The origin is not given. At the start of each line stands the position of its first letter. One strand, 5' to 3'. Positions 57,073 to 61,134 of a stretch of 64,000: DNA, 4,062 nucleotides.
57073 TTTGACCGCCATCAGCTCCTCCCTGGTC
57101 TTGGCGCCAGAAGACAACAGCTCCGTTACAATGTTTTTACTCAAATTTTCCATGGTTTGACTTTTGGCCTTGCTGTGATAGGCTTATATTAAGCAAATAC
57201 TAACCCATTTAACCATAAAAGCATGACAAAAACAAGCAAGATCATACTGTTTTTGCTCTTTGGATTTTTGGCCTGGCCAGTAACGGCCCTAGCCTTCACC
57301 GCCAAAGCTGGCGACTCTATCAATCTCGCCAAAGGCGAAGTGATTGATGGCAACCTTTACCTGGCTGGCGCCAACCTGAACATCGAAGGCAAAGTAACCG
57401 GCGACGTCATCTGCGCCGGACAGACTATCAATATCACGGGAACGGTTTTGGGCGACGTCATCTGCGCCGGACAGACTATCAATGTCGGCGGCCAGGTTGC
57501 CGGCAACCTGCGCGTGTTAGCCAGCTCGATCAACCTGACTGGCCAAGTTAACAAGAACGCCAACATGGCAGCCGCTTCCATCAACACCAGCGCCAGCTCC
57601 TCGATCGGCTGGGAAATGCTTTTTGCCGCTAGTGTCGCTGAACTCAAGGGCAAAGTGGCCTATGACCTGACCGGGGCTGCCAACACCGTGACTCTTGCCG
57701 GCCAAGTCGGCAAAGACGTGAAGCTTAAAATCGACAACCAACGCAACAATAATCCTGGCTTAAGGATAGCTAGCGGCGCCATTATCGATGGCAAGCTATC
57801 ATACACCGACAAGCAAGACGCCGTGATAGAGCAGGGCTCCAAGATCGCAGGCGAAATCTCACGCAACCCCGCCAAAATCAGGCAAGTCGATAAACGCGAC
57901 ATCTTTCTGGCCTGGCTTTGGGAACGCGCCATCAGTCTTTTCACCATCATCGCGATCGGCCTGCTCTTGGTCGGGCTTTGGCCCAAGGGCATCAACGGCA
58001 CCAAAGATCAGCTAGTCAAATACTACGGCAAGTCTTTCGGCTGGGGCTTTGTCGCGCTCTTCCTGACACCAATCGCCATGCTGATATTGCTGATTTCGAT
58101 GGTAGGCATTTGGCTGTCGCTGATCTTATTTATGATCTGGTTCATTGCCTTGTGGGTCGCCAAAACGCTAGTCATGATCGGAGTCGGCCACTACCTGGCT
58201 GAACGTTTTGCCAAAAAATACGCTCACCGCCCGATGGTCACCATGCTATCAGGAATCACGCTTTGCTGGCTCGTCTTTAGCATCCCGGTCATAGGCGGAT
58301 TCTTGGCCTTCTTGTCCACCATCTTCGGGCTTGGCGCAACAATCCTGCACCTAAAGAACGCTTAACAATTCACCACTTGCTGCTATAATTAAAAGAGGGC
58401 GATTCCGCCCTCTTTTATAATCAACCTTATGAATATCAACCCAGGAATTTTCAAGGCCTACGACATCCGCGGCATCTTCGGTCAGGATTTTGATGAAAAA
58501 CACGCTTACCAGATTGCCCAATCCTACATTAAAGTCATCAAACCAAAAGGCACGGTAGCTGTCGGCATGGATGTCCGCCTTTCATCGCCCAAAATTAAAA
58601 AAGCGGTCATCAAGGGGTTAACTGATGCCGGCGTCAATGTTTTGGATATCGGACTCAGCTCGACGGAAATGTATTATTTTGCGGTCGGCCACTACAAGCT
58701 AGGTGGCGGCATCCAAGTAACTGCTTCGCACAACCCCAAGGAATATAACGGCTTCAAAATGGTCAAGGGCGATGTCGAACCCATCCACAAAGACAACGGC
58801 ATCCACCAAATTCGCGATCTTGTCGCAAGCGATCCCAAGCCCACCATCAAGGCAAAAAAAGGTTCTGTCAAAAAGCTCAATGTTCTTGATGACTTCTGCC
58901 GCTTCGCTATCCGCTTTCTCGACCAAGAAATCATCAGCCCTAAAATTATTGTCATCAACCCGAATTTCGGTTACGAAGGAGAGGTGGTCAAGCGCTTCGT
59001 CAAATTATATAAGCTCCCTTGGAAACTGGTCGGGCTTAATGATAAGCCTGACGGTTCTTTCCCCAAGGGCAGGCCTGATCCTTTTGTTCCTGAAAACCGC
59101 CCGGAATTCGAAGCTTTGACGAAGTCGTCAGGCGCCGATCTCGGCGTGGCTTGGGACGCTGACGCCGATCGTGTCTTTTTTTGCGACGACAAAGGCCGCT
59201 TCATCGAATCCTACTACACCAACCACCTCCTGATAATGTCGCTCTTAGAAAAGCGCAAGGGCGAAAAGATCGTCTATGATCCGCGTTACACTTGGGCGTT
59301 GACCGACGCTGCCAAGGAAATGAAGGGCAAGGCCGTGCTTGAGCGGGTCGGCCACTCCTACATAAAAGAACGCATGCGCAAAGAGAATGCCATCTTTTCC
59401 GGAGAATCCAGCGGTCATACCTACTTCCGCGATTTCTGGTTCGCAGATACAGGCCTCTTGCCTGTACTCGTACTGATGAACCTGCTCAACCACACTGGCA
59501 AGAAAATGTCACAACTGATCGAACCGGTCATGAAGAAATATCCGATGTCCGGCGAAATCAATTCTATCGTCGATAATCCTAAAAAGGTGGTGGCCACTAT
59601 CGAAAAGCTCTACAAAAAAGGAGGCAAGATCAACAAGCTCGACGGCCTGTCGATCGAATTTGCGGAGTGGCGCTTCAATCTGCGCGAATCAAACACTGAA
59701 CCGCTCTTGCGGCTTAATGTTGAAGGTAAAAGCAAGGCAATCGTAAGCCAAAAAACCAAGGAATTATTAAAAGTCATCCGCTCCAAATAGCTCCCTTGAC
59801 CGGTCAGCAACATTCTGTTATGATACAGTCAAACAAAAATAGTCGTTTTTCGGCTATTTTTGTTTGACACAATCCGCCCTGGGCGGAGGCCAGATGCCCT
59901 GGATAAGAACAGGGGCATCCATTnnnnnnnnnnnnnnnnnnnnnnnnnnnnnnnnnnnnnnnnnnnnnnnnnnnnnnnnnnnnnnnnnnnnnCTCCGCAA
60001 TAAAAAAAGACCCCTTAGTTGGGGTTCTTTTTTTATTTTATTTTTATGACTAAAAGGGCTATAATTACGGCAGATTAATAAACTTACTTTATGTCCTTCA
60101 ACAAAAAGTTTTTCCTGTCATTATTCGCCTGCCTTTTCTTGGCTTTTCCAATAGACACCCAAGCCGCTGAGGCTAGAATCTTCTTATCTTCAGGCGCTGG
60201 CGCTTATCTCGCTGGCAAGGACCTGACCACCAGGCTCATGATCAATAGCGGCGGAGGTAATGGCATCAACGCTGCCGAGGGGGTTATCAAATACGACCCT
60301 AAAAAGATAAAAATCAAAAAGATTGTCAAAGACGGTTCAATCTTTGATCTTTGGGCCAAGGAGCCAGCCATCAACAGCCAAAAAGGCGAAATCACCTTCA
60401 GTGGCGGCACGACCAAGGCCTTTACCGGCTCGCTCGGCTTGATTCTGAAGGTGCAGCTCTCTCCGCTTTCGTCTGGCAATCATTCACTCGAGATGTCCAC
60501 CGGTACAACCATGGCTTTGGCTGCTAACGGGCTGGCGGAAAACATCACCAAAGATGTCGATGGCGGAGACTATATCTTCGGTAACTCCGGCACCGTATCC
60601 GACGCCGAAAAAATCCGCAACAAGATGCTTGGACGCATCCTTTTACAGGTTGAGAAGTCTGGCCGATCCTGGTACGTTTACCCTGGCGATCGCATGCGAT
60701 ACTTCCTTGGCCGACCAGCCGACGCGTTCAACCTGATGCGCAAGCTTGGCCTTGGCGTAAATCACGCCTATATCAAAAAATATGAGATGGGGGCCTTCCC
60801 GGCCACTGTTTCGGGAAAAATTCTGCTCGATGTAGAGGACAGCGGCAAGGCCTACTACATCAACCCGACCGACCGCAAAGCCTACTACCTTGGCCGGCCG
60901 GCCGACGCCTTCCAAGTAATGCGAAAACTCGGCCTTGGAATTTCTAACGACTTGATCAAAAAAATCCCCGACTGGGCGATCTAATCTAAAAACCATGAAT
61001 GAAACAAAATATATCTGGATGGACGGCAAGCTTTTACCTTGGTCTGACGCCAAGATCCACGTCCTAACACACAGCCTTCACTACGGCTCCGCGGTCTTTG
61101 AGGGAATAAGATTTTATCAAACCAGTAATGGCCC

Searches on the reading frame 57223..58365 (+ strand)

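Call 8: search_protein_families(library=pfam, proteins=[window:57223-58365:+], max_evalue=0.01)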
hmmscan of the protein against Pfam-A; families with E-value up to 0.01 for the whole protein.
window:57223-58365:+ (380 aa): 1 family
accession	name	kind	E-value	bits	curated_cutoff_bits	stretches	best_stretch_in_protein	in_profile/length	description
PF04519.19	Bactofilin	-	1.4e-06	28.8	27.9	1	35-124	3-91/98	Polymer-forming cytoskeletal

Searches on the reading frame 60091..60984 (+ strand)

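Call 8: search_protein_families(library=pfam, proteins=[window:60091-60984:+], max_evalue=0.01)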
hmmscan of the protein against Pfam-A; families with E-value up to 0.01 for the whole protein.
window:60091-60984:+ (297 aa): 1 family
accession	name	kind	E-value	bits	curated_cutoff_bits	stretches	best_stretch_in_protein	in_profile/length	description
PF00963.24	Cohesin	-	3.4e-05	24.5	24.1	1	41-149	12-124/139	Cohesin domain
